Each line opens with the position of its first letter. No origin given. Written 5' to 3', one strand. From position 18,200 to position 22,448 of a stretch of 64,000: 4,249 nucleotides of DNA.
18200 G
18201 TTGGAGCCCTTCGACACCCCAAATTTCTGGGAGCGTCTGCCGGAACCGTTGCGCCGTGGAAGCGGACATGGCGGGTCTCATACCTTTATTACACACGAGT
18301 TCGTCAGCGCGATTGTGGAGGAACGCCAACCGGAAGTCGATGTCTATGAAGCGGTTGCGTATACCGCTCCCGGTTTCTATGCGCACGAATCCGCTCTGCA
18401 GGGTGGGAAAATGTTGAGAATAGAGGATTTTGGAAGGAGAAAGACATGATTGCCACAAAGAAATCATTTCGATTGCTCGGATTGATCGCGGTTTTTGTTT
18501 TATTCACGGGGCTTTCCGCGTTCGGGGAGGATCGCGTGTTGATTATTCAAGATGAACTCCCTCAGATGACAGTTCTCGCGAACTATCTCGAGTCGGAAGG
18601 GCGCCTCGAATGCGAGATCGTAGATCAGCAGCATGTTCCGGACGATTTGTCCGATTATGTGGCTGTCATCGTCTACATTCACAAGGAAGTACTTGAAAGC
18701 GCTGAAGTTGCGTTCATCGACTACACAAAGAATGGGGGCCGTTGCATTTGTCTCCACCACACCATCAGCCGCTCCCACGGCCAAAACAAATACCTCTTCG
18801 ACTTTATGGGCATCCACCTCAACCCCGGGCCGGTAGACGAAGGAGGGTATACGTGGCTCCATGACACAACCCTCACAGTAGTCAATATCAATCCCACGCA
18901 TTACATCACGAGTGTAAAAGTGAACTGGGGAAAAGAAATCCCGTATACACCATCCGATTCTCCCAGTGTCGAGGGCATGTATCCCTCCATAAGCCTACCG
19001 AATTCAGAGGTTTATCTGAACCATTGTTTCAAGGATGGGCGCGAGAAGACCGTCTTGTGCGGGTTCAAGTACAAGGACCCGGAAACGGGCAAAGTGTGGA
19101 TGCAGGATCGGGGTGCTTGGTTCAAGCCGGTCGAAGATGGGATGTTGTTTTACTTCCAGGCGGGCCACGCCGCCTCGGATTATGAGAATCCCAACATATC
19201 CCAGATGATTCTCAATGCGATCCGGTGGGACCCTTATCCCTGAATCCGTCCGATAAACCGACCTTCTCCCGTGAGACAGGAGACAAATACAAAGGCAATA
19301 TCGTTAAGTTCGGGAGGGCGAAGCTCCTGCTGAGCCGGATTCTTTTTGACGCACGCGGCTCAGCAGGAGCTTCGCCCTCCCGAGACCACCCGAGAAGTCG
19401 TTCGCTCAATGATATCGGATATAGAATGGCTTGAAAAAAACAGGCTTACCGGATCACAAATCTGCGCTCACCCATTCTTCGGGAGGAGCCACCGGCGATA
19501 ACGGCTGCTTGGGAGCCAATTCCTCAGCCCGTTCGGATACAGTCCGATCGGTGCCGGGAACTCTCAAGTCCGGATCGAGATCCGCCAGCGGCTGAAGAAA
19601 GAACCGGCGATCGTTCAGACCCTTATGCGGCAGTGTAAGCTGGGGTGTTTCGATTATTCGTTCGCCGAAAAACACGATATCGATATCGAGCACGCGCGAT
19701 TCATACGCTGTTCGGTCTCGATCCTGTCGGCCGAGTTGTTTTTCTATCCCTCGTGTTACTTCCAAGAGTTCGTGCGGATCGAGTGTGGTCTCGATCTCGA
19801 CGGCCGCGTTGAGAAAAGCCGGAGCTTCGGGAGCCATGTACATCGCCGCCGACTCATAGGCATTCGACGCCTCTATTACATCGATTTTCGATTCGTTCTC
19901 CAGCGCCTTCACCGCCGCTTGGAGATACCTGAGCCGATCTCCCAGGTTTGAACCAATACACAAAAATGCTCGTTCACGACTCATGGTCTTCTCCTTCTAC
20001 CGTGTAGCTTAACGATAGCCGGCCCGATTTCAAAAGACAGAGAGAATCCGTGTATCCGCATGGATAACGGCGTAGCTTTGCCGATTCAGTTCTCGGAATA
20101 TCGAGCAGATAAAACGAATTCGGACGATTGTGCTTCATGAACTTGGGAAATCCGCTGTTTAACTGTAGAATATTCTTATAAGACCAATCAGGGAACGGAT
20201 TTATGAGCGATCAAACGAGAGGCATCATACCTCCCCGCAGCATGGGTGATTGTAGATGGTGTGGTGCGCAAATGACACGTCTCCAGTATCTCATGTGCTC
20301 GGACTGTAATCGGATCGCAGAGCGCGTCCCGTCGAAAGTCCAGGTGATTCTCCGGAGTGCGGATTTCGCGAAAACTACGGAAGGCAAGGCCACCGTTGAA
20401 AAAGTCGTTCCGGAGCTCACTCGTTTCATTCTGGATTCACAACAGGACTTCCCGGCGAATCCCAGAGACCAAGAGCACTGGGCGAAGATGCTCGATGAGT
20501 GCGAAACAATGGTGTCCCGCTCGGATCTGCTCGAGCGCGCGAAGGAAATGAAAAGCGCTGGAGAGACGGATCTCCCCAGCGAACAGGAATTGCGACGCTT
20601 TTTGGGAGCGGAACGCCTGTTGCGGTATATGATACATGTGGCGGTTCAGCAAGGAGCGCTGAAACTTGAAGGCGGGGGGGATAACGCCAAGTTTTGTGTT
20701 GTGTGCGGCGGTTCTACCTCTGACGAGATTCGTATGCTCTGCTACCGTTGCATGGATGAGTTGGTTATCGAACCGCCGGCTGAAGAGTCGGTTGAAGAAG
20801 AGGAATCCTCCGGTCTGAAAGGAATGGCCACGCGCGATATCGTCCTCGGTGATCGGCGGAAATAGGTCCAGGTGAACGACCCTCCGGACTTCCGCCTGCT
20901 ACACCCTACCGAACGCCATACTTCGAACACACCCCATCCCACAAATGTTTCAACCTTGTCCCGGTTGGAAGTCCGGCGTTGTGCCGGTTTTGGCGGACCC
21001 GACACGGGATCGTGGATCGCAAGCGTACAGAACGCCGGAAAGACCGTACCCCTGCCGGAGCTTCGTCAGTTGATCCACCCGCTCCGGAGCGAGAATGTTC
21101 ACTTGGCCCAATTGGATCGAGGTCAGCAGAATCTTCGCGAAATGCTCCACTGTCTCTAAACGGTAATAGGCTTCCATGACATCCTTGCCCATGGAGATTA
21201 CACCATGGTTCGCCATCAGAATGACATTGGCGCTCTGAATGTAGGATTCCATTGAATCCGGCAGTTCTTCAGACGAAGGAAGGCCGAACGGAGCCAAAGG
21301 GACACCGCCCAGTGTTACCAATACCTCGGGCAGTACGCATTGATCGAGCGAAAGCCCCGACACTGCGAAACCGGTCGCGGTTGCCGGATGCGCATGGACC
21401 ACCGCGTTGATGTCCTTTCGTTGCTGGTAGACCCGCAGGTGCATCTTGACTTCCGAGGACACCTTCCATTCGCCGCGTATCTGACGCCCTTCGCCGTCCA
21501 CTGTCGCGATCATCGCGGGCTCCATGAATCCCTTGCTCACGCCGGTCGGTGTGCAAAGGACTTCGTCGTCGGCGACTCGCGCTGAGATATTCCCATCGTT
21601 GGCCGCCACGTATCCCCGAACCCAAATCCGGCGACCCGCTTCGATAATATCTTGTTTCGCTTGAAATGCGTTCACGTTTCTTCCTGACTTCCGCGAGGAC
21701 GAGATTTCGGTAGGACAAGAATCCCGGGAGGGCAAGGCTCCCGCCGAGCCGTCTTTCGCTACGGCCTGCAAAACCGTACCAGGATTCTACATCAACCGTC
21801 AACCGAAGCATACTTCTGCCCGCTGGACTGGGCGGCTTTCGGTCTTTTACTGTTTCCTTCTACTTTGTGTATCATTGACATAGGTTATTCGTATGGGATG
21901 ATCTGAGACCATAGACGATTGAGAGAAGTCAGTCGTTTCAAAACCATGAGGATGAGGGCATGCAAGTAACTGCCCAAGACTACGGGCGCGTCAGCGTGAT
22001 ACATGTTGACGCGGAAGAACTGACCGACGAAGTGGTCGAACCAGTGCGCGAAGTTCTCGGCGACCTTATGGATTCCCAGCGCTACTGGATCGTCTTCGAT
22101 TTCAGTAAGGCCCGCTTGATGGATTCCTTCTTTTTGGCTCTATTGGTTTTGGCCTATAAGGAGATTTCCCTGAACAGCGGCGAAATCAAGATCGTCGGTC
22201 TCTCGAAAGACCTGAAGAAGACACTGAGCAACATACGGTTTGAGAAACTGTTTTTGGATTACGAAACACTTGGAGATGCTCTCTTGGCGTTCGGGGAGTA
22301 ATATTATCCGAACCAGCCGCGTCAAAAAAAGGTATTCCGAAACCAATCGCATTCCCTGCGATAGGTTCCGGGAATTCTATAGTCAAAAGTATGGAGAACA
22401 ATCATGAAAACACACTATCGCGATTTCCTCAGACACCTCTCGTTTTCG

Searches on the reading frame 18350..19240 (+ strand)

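Call 72: search_protein_families(library=pfam, proteins=[window:18350-19240:+], max_evalue=0.01)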
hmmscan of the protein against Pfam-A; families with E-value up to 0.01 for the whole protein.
window:18350-19240:+ (297 aa): 1 family
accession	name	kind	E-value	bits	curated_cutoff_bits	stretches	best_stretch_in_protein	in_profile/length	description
PF06283.17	ThuA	-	1.5e-16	61.7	33.4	1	74-293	21-208/209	Trehalose utilisation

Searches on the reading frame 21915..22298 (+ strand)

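Call 72: search_protein_families(library=pfam, proteins=[window:21915-22298:+], max_evalue=0.01)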
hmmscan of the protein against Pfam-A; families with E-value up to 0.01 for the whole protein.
window:21915-22298:+ (128 aa): 2 families
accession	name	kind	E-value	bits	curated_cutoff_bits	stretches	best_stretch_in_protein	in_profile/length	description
PF01740.26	STAS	-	2e-09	37.6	22.6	1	19-122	3-106/106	STAS domain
PF13466.11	STAS_2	-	0.0012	19.5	29.2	1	35-105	6-75/80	STAS domain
